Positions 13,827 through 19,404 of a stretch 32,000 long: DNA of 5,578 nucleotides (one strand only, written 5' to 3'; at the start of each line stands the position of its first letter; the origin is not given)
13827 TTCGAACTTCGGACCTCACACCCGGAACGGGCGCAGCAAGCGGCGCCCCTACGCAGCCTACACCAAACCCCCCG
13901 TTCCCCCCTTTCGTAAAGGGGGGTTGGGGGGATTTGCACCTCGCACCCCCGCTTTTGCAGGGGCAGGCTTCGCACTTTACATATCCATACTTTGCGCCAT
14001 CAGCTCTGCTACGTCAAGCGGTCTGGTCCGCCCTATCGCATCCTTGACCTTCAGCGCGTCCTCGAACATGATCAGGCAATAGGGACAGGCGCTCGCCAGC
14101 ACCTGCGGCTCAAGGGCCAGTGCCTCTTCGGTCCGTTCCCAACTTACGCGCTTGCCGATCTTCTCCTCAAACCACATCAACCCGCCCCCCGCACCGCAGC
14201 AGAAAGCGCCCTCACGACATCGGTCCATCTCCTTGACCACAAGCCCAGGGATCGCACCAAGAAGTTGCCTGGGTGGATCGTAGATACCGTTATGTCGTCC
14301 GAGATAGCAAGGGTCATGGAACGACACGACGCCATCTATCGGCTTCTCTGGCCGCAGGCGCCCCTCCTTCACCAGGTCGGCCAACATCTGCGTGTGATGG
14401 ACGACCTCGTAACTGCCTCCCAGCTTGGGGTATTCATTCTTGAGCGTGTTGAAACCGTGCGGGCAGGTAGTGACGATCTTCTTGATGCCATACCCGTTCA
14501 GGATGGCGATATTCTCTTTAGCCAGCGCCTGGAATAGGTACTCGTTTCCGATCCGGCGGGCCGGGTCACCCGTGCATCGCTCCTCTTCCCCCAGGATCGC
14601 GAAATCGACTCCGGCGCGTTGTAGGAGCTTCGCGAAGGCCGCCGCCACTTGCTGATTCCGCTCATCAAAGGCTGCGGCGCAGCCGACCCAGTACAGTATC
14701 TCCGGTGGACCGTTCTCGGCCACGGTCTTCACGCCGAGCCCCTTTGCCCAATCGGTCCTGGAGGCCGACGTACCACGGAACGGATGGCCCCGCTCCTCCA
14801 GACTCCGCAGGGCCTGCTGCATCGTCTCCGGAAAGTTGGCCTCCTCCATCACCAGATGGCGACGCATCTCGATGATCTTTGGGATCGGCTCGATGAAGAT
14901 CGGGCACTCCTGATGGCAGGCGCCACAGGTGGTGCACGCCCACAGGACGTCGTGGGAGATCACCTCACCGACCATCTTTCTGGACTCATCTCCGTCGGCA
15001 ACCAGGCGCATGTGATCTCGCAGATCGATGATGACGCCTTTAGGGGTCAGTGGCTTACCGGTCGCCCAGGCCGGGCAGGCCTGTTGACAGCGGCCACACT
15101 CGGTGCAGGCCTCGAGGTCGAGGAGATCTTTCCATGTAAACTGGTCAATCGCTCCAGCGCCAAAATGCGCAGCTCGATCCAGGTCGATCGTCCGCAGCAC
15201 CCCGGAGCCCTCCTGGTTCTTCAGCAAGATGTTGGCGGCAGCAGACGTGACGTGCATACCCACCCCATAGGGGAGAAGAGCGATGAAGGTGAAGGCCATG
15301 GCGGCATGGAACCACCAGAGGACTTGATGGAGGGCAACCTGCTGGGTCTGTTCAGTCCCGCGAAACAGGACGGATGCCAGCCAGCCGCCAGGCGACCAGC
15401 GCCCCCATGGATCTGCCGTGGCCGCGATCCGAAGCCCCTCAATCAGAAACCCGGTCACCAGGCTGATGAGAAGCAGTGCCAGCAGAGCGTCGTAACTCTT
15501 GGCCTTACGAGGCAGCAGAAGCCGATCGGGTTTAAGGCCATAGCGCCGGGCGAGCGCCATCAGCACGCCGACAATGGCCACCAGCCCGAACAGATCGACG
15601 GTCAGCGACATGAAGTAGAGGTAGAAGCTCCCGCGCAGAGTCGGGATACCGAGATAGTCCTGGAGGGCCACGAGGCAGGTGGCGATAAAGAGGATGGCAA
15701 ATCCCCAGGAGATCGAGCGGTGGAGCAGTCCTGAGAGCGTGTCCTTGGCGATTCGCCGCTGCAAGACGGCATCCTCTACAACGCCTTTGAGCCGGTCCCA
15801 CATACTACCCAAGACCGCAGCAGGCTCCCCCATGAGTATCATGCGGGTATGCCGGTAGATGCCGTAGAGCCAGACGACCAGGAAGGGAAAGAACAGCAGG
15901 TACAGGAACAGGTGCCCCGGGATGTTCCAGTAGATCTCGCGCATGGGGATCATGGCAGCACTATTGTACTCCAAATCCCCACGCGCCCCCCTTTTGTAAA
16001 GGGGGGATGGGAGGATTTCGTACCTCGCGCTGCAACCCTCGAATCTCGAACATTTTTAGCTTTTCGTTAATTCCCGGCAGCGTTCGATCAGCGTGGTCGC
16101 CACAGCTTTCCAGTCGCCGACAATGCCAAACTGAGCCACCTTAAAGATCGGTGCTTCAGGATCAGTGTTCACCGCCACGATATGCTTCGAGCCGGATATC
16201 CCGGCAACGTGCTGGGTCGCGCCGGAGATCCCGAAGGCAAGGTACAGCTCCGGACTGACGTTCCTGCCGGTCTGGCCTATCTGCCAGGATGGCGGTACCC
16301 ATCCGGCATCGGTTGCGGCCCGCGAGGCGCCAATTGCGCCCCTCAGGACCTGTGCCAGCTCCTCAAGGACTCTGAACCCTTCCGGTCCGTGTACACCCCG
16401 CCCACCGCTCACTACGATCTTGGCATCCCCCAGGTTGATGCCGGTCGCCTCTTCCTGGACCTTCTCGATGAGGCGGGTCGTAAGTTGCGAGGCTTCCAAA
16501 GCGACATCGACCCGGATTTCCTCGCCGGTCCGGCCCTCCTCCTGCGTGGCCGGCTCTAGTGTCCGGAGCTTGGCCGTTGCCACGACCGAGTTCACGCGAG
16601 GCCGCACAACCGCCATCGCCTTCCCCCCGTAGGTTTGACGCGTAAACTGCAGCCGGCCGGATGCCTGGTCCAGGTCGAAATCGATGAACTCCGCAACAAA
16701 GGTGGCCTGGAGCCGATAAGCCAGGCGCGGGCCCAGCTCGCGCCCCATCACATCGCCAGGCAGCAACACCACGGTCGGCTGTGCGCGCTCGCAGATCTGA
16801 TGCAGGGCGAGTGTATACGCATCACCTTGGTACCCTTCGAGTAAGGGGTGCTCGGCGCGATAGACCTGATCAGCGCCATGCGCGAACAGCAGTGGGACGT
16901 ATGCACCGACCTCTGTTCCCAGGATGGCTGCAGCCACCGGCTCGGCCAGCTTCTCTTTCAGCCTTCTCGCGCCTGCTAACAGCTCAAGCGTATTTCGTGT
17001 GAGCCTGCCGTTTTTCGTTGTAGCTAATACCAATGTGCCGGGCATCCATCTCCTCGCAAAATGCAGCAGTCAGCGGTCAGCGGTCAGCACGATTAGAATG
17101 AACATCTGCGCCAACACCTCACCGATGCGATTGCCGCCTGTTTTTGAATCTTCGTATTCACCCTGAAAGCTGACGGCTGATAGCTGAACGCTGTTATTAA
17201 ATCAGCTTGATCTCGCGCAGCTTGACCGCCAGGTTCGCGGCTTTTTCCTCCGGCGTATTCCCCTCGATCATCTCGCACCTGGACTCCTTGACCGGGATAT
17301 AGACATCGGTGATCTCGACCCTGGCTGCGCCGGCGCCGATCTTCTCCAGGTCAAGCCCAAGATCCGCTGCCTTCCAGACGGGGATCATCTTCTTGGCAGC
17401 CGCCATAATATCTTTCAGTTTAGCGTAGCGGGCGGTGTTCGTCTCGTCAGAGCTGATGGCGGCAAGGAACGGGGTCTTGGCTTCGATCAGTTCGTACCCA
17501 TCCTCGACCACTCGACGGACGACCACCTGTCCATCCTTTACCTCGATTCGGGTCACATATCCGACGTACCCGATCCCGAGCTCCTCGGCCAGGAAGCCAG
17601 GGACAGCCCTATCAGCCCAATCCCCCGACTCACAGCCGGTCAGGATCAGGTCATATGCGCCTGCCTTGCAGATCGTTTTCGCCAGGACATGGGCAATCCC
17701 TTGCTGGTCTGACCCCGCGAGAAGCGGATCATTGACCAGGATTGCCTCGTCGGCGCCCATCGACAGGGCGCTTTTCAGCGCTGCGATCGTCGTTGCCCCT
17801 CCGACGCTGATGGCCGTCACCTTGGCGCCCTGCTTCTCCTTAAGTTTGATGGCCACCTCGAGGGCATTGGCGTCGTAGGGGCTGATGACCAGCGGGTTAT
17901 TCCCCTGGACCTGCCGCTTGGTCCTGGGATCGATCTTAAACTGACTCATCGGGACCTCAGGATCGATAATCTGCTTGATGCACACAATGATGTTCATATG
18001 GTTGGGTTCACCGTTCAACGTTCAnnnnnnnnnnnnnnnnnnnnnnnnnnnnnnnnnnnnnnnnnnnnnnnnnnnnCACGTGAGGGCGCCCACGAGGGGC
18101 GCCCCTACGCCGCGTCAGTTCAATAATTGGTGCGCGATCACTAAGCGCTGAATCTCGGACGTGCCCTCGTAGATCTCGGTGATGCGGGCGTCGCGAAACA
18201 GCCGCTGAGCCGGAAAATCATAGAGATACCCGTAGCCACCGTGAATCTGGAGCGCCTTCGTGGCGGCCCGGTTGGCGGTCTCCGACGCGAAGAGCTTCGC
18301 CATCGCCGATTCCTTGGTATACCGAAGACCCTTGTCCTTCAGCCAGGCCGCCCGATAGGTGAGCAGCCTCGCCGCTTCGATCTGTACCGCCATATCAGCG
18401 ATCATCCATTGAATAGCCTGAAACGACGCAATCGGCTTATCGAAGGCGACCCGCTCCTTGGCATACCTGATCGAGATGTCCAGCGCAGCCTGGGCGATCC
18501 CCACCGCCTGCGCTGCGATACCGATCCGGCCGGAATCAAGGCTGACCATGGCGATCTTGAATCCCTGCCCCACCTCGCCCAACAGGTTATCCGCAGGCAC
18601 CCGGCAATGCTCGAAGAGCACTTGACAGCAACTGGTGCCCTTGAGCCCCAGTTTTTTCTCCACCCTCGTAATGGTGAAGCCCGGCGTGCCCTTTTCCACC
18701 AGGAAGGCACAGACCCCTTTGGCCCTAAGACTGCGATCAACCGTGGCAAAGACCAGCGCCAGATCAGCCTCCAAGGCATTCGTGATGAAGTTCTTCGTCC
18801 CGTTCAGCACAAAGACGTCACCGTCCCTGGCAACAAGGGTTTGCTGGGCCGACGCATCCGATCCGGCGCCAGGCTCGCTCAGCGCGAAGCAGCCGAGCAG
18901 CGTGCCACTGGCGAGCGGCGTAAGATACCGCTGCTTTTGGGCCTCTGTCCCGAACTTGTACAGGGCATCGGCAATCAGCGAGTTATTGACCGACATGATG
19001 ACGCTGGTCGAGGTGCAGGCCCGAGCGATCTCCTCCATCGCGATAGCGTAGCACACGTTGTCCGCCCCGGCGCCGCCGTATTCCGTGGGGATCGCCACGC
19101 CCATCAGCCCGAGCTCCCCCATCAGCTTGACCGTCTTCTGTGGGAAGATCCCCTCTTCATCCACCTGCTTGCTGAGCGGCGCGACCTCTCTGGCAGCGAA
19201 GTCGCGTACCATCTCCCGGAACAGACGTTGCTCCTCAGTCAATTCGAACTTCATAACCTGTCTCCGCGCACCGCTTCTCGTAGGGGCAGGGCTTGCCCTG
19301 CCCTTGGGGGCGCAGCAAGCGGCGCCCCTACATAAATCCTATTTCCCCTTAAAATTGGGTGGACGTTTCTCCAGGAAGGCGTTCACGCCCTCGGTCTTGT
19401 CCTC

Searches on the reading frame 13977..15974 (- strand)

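Call 70: search_protein_families(library=pfam, proteins=[window:13977-15974:-], max_evalue=0.001)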
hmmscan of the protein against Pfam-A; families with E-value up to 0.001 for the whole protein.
window:13977-15974:- (665 aa): 11 families
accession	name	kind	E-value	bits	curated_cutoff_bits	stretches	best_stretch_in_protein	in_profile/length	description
PF02754.22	CCG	-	2.7e-31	107.9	20.6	2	550-637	1-84/85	Cysteine-rich domain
PF13237.11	Fer4_10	-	3.3e-12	46.6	25.5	1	284-358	3-53/53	4Fe-4S dicluster domain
PF13187.11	Fer4_9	-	1.2e-10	41.6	27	1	289-358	1-48/52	4Fe-4S dicluster domain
PF13183.11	Fer4_8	-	1.4e-10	42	27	1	287-359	2-66/68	4Fe-4S dicluster domain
PF13534.11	Fer4_17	-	7e-08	33.3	22.2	0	285-302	41-58/61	4Fe-4S dicluster domain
PF13484.11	Fer4_16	-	4.3e-07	31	30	1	290-358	2-64/66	4Fe-4S double cluster binding domain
PF12797.12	Fer4_2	-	1.8e-06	28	24.5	1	281-302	1-22/22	4Fe-4S binding domain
PF02665.19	Nitrate_red_gam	-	2.7e-05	24.4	22.9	1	122-251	87-208/217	Nitrate reductase gamma subunit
PF12838.12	Fer4_7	-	0.00024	21.9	27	0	290-358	2-49/52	4Fe-4S dicluster domain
PF00037.32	Fer4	-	0.00084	19.5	21.1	1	286-301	4-19/24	4Fe-4S binding domain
PF13459.11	Fer4_15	-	0.001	20.2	22.4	0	285-302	3-20/66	4Fe-4S single cluster domain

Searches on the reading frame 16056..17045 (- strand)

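Call 70: search_protein_families(library=pfam, proteins=[window:16056-17045:-], max_evalue=0.001)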
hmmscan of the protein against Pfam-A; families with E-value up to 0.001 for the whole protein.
window:16056-17045:- (329 aa): 2 families
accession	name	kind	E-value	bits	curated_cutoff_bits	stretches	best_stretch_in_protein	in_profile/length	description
PF00766.25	ETF_alpha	-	1.3e-33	115.2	27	1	204-283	1-80/81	Electron transfer flavoprotein FAD-binding domain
PF01012.27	ETF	-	1.7e-31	109.8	26.7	1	4-182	1-179/181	Electron transfer flavoprotein domain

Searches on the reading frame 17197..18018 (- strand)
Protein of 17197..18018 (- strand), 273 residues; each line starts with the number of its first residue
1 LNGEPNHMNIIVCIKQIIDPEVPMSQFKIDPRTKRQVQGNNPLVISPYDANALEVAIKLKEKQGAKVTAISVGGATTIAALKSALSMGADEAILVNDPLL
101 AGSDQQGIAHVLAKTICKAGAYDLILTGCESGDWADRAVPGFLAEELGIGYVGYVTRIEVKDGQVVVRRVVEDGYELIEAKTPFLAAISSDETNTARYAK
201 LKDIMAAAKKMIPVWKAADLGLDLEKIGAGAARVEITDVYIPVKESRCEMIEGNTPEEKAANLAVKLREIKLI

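Call 70: search_protein_families(library=pfam, proteins=[window:17197-18018:-], max_evalue=0.001)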
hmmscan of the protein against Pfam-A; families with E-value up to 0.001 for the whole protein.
window:17197-18018:- (273 aa): 1 family
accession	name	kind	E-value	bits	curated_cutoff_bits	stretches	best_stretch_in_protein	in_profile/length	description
PF01012.27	ETF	-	5.4e-34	118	26.7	1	42-219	10-180/181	Electron transfer flavoprotein domain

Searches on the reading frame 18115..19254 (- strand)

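Call 70: search_protein_families(library=pfam, proteins=[window:18115-19254:-], max_evalue=0.001)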
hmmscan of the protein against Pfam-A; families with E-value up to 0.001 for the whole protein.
window:18115-19254:- (379 aa): 5 families
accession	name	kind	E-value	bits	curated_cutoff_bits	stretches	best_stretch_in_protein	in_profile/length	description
PF00441.29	Acyl-CoA_dh_1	-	1.2e-54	185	22.4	1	229-377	1-149/150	Acyl-CoA dehydrogenase, C-terminal domain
PF02771.21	Acyl-CoA_dh_N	-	6.3e-44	149.4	22.9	1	6-117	1-112/113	Acyl-CoA dehydrogenase, N-terminal domain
PF08028.16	Acyl-CoA_dh_2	-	2.5e-26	93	22.7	1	244-366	1-133/134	Acyl-CoA dehydrogenase, C-terminal domain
PF02770.24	Acyl-CoA_dh_M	-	4.3e-26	91.4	33.3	1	122-217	1-97/97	Acyl-CoA dehydrogenase, middle domain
PF22924.1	ACOX_C_alpha1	-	6.1e-05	23.3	27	0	242-374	7-165/169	Acyl-CoA oxidase, C-alpha1 domain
